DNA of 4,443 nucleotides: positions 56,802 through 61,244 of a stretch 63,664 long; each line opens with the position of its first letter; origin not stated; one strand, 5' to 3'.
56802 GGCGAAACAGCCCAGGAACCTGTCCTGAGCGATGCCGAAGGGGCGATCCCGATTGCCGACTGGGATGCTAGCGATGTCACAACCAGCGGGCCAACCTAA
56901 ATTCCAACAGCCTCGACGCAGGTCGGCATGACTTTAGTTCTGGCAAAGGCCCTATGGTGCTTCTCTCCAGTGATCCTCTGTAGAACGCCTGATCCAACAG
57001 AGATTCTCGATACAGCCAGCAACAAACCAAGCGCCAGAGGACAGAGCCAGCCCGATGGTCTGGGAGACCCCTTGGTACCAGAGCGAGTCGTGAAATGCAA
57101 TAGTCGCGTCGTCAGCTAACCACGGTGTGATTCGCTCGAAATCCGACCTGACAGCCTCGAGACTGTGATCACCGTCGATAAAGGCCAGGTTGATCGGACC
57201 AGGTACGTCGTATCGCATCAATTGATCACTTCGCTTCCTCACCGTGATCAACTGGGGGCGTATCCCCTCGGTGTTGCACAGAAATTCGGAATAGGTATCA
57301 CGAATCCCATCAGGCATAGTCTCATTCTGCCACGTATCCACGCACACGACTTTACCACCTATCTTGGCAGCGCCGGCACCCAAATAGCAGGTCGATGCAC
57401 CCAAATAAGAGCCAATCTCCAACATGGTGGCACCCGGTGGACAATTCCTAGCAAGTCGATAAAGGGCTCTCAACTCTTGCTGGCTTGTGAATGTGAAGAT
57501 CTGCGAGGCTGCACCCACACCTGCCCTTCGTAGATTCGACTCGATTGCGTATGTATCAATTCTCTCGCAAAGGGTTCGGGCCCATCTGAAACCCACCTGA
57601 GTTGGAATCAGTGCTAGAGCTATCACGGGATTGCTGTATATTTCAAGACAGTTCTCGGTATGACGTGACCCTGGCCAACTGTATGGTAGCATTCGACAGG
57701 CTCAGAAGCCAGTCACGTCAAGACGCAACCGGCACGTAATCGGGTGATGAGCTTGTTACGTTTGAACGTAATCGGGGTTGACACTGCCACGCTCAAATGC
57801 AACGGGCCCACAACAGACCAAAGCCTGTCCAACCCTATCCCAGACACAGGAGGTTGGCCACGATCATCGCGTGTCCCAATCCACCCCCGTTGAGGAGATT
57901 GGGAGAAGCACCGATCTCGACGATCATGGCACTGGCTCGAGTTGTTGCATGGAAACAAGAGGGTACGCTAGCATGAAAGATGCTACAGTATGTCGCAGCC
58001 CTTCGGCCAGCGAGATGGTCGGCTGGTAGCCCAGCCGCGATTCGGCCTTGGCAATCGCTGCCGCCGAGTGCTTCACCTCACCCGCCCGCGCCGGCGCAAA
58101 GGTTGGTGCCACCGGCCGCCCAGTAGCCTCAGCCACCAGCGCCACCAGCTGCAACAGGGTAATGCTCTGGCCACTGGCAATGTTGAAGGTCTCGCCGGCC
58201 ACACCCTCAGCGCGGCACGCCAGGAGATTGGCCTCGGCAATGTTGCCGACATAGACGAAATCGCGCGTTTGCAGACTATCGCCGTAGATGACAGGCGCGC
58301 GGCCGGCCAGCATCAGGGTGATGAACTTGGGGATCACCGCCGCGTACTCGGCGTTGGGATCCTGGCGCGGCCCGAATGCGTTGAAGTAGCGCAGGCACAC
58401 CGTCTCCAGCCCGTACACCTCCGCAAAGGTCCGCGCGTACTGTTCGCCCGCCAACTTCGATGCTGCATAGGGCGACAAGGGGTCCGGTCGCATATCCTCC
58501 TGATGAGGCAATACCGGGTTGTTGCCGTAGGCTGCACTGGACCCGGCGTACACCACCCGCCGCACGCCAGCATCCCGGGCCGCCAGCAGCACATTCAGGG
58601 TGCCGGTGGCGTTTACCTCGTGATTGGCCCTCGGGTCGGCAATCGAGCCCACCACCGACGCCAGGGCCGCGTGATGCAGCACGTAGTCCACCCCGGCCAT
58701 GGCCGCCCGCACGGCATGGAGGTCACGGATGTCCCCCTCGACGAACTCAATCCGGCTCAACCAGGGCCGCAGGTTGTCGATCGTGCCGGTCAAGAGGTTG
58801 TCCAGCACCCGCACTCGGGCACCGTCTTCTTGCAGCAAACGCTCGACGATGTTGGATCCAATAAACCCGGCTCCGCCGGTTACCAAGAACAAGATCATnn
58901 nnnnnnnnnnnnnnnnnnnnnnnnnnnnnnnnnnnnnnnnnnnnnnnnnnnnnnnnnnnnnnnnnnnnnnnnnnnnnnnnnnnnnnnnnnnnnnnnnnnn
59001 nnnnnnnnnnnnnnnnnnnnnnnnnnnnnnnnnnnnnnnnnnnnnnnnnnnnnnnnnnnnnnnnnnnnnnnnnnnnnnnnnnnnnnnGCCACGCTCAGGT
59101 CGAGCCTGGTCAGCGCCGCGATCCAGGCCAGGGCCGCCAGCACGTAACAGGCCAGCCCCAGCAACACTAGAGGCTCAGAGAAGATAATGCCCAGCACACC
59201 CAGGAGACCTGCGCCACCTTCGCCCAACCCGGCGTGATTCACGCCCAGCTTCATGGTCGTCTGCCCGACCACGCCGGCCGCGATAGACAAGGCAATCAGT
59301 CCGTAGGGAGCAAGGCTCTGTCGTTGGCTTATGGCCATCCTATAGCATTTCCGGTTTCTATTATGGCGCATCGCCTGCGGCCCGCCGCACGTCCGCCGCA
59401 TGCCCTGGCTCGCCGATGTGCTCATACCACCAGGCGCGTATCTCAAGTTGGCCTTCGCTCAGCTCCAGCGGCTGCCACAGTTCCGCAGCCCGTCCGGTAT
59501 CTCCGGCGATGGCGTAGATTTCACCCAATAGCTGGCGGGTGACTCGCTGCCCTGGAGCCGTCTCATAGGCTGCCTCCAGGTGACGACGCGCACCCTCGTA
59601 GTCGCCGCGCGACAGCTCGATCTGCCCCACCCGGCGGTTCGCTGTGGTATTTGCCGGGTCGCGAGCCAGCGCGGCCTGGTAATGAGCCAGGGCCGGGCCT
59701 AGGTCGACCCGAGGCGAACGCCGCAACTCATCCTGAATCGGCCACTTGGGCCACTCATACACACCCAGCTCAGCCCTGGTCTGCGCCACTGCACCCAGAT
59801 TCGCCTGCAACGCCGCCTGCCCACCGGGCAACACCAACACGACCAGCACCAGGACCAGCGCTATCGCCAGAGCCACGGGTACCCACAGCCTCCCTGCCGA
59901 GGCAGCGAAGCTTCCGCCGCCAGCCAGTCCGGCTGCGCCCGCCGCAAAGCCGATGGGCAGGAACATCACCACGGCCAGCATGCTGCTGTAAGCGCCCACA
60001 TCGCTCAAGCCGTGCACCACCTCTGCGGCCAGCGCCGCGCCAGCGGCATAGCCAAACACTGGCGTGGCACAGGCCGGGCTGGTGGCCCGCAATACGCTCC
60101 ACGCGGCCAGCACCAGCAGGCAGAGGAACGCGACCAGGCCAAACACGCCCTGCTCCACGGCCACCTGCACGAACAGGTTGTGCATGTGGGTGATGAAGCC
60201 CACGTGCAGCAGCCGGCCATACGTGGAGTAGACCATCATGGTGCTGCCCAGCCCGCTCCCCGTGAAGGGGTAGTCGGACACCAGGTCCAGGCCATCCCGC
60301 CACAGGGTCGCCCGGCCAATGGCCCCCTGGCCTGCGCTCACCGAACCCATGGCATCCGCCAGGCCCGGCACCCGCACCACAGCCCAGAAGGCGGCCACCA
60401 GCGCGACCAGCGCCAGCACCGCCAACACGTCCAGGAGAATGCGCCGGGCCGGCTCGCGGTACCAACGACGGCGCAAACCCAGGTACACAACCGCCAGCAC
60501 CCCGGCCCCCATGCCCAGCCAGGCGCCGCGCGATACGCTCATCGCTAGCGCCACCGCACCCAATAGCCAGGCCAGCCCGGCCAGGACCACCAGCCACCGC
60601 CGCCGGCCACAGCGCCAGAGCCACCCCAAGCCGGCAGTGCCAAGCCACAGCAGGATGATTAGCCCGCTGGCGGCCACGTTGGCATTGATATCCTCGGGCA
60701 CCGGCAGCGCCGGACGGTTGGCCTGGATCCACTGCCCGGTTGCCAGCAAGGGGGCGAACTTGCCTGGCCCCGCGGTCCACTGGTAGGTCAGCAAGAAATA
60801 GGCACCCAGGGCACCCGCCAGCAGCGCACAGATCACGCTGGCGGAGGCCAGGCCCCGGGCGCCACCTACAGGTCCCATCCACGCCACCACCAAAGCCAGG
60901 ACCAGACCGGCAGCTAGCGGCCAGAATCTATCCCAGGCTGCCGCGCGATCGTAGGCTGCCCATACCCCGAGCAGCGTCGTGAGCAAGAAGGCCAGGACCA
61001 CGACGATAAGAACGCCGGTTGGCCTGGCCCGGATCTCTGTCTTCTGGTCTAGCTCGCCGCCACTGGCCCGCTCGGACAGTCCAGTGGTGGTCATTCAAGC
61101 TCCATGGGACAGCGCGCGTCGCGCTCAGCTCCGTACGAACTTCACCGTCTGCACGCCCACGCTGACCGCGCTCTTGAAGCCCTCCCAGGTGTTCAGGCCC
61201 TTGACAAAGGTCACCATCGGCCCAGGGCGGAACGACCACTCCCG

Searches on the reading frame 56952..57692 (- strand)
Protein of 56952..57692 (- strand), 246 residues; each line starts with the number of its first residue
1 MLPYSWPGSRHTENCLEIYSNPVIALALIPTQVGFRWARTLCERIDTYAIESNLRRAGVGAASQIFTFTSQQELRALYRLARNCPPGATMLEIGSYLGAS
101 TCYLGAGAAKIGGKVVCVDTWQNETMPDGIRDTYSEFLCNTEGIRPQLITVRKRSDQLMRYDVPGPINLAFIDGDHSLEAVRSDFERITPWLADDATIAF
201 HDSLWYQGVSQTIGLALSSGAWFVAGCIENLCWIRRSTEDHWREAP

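Call 81: search_protein_families(library=pfam, proteins=[window:56952-57692:-], max_evalue=0.001)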
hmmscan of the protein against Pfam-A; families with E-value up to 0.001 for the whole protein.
window:56952-57692:- (246 aa): 1 family
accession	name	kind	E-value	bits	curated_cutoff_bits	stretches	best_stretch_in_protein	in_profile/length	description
PF13578.12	Methyltransf_24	-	3.7e-20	73.2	26.3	1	91-202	1-104/105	Methyltransferase domain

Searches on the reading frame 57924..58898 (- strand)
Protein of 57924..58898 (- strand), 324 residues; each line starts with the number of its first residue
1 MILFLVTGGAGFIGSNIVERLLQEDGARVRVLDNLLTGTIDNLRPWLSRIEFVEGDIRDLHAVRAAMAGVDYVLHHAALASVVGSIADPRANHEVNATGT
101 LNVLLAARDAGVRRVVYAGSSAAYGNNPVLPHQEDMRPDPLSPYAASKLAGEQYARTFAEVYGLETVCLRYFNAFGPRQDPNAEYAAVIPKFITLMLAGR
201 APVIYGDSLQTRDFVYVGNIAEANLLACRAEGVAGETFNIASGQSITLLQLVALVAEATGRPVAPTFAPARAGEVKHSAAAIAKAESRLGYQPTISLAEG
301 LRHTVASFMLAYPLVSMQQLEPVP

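Call 81: search_protein_families(library=pfam, proteins=[window:57924-58898:-], max_evalue=0.001)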
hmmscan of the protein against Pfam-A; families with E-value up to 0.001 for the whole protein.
window:57924-58898:- (324 aa): 9 families
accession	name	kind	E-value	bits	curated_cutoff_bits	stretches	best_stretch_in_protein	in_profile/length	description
PF01370.27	Epimerase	-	1.1e-61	208.8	20.9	1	5-241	2-240/240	NAD dependent epimerase/dehydratase family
PF16363.11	GDP_Man_Dehyd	-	1.8e-55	189.1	27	1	5-303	1-331/332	GDP-mannose 4,6 dehydratase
PF01073.25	3Beta_HSD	-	2.1e-33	116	22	1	5-230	1-231/280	3-beta hydroxysteroid dehydrogenase/isomerase family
PF02719.21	Polysacc_synt_2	-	9.9e-16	58.2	20.2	1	5-260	2-248/293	Polysaccharide biosynthesis protein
PF13460.12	NAD_binding_10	-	4.6e-13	49.9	27.2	1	8-157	1-133/184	NAD(P)H-binding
PF04321.23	RmlD_sub_bind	-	6.6e-12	45.5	27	1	5-157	4-138/287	RmlD substrate binding domain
PF07993.18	NAD_binding_4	-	8.1e-11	42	20.1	1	6-215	1-249/258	Male sterility protein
PF05368.20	NmrA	-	3.2e-06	27.4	27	1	5-123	6-110/298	NmrA-like family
PF00106.31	adh_short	-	1.1e-05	25.4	26.6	0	5-71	4-72/195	short chain dehydrogenase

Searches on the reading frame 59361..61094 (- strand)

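Call 81: search_protein_families(library=pfam, proteins=[window:59361-61094:-], max_evalue=0.001)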
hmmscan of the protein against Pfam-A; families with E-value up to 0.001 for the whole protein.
window:59361-61094:- (577 aa): 6 families
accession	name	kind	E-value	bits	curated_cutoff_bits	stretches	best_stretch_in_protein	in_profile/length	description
PF04932.20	Wzy_C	-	2.1e-23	83.2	31.7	1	176-324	3-149/149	O-Antigen ligase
PF13432.12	TPR_16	-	4.5e-06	27.4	32.7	1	468-516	16-64/65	Tetratricopeptide repeat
PF14559.12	TPR_19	-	1.8e-05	25.4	25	0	494-541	2-49/68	Tetratricopeptide repeat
PF13428.12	TPR_14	-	5.5e-05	23.9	23.5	0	487-525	5-43/44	Tetratricopeptide repeat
PF07719.23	TPR_2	-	6.1e-05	23.3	27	0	487-514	5-32/34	Tetratricopeptide repeat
PF13371.12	TPR_9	-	0.00036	20.9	35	0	464-520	10-65/73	Tetratricopeptide repeat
